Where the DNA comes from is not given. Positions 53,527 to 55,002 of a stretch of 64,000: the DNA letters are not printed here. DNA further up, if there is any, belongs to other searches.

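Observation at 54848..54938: SAM-I riboswitch candidate (P4-less) whose P1 3' arm abuts the metX start and SD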

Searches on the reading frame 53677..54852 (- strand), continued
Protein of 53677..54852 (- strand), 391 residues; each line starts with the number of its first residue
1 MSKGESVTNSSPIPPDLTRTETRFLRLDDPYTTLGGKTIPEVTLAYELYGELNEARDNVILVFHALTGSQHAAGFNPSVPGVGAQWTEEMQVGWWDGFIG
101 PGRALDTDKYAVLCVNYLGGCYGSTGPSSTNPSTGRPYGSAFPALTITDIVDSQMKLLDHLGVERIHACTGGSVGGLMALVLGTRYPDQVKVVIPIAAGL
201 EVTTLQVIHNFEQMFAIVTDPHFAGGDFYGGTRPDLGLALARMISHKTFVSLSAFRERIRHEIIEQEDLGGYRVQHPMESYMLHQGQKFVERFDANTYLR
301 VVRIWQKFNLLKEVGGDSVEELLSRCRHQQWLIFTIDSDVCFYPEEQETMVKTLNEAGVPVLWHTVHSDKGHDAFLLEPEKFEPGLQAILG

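Call 14: find_encoding_contigs(protein=P0039, flank=2500, max_places=5)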
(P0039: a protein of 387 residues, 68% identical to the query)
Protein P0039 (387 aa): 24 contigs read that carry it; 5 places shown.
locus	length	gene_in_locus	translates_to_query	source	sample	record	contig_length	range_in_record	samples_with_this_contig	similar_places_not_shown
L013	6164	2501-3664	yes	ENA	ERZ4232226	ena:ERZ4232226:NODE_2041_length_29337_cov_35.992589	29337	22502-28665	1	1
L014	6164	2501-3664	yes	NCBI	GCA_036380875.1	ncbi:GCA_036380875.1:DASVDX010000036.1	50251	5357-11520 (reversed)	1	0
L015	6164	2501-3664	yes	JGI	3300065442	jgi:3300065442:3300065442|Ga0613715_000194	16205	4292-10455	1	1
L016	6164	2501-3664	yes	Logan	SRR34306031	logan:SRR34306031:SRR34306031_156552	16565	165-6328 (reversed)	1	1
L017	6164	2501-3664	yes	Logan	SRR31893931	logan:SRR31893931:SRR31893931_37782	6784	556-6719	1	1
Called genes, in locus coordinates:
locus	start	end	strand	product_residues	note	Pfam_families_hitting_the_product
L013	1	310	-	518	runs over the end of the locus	PF00171:Aldedh, PF05893:LuxC (faint)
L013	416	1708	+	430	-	PF01053:Cys_Met_Meta_PP, PF01041:DegT_DnrJ_EryC1 (weak)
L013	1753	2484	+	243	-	PF00561:Abhydrolase_1, PF00975:Thioesterase (weak), PF12146:Hydrolase_4, PF12697:Abhydrolase_6, PF06821:Ser_hydrolase (weak), PF00561:Abhydrolase_1 (weak)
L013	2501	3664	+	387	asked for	PF00561:Abhydrolase_1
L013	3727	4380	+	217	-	PF02660:G3P_acyltransf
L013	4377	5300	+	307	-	PF03706:LPG_synthase_TM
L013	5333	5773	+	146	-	PF00578:AhpC-TSA, PF08534:Redoxin, PF13911:AhpC-TSA_2 (weak)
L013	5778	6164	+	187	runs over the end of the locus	PF03167:UDG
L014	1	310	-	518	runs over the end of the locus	PF00171:Aldedh, PF05893:LuxC (faint)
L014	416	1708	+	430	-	PF01053:Cys_Met_Meta_PP, PF01041:DegT_DnrJ_EryC1 (weak)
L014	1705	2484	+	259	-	PF00561:Abhydrolase_1, PF00975:Thioesterase (weak), PF12146:Hydrolase_4, PF12697:Abhydrolase_6, PF06821:Ser_hydrolase (weak), PF00561:Abhydrolase_1 (weak)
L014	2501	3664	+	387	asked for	PF00561:Abhydrolase_1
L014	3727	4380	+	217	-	PF02660:G3P_acyltransf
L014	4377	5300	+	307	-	PF03706:LPG_synthase_TM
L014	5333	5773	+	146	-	PF00578:AhpC-TSA, PF08534:Redoxin, PF13911:AhpC-TSA_2 (weak)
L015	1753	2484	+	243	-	PF00561:Abhydrolase_1, PF00975:Thioesterase (weak), PF12146:Hydrolase_4, PF12697:Abhydrolase_6, PF06821:Ser_hydrolase (weak), PF00561:Abhydrolase_1 (weak)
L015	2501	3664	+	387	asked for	PF00561:Abhydrolase_1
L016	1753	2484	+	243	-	PF00561:Abhydrolase_1, PF00975:Thioesterase (weak), PF12146:Hydrolase_4, PF12697:Abhydrolase_6, PF06821:Ser_hydrolase (weak), PF00561:Abhydrolase_1 (weak)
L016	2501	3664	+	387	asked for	PF00561:Abhydrolase_1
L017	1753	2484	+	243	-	PF00561:Abhydrolase_1, PF00975:Thioesterase (weak), PF12146:Hydrolase_4, PF12697:Abhydrolase_6, PF06821:Ser_hydrolase (weak), PF00561:Abhydrolase_1 (weak)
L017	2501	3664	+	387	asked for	PF00561:Abhydrolase_1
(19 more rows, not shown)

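Call 15: find_encoding_contigs(protein=P0111, flank=2500, max_places=3)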
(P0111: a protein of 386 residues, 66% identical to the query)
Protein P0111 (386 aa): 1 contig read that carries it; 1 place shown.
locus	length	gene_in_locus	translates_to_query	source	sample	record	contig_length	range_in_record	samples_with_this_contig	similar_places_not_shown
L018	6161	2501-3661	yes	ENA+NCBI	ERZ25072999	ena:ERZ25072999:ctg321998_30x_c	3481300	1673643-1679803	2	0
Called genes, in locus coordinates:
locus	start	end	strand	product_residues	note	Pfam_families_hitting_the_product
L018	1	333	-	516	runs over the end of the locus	PF00171:Aldedh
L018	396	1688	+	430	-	PF01053:Cys_Met_Meta_PP, PF01212:Beta_elim_lyase (faint), PF01041:DegT_DnrJ_EryC1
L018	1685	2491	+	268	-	PF00561:Abhydrolase_1, PF12146:Hydrolase_4, PF12697:Abhydrolase_6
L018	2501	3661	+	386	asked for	PF00561:Abhydrolase_1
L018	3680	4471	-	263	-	PF11716:MDMPI_N, PF12867:DinB_2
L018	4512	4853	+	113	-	PF01258:zf-dskA_traR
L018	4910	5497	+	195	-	PF00881:Nitroreductase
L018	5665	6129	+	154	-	PF00903:Glyoxalase, PF18029:Glyoxalase_6 (weak)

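Call 16: find_encoding_contigs(protein=P0012, flank=2500, max_places=3)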
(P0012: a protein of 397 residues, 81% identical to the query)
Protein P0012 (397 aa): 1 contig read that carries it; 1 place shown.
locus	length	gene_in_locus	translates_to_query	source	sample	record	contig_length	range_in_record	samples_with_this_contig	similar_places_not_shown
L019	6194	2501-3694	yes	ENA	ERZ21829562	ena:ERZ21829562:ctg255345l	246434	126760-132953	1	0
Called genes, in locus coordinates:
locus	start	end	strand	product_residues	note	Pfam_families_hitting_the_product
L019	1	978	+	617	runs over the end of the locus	PF01261:AP_endonuc_2, PF21686:LigD_Prim-Pol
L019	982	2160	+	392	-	PF00977:His_biosynth, PF00903:Glyoxalase (weak)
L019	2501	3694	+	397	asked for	PF00561:Abhydrolase_1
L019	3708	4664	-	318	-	PF00586:AIRS, PF02769:AIRS_C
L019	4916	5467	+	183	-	PF03449:GreA_GreB_N, PF01272:GreA_GreB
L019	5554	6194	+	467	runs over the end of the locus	PF03448:MgtE_N, PF00571:CBS, PF01769:MgtE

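Call 57: list_cluster_members(proteins=[P0001, P0010, P0017])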
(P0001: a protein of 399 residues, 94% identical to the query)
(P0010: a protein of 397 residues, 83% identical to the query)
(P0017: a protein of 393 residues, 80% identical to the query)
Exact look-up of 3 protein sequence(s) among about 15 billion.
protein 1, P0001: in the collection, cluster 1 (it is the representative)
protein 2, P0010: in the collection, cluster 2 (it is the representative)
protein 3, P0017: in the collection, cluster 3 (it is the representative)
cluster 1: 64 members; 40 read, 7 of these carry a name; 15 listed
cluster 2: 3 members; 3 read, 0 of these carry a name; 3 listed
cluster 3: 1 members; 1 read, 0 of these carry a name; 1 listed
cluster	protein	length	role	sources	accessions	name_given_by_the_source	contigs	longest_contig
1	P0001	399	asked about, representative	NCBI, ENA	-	-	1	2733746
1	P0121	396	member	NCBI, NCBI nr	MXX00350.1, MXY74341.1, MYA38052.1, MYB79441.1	MAG: homoserine O-acetyltransferase [Acidimicrobiia bacterium] | homoserine O-acetyltransferase [Acidimicrobiia bacterium]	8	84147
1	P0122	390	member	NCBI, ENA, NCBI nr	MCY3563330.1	MAG: homoserine O-acetyltransferase [bacterium] | homoserine O-acetyltransferase [bacterium]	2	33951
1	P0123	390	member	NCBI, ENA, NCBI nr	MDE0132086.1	MAG: homoserine O-acetyltransferase [bacterium] | homoserine O-acetyltransferase [bacterium]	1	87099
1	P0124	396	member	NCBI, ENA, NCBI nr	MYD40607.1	MAG: homoserine O-acetyltransferase [Acidimicrobiia bacterium] | homoserine O-acetyltransferase [Acidimicrobiia bacterium]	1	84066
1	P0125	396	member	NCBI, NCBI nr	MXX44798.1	MAG: homoserine O-acetyltransferase [Acidimicrobiia bacterium] | homoserine O-acetyltransferase [Acidimicrobiia bacterium]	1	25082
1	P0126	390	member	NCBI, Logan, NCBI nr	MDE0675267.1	MAG: homoserine O-acetyltransferase [bacterium] | homoserine O-acetyltransferase [bacterium]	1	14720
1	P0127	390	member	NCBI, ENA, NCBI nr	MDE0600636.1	MAG: homoserine O-acetyltransferase [bacterium] | homoserine O-acetyltransferase [bacterium]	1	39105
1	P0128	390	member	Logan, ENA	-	-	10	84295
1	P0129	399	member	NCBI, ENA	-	-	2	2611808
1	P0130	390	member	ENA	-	-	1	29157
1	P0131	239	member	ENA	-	-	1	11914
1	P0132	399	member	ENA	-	-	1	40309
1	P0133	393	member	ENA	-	-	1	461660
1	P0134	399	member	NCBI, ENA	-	-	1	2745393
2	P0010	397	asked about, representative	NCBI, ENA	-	-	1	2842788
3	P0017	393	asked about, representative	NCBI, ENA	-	-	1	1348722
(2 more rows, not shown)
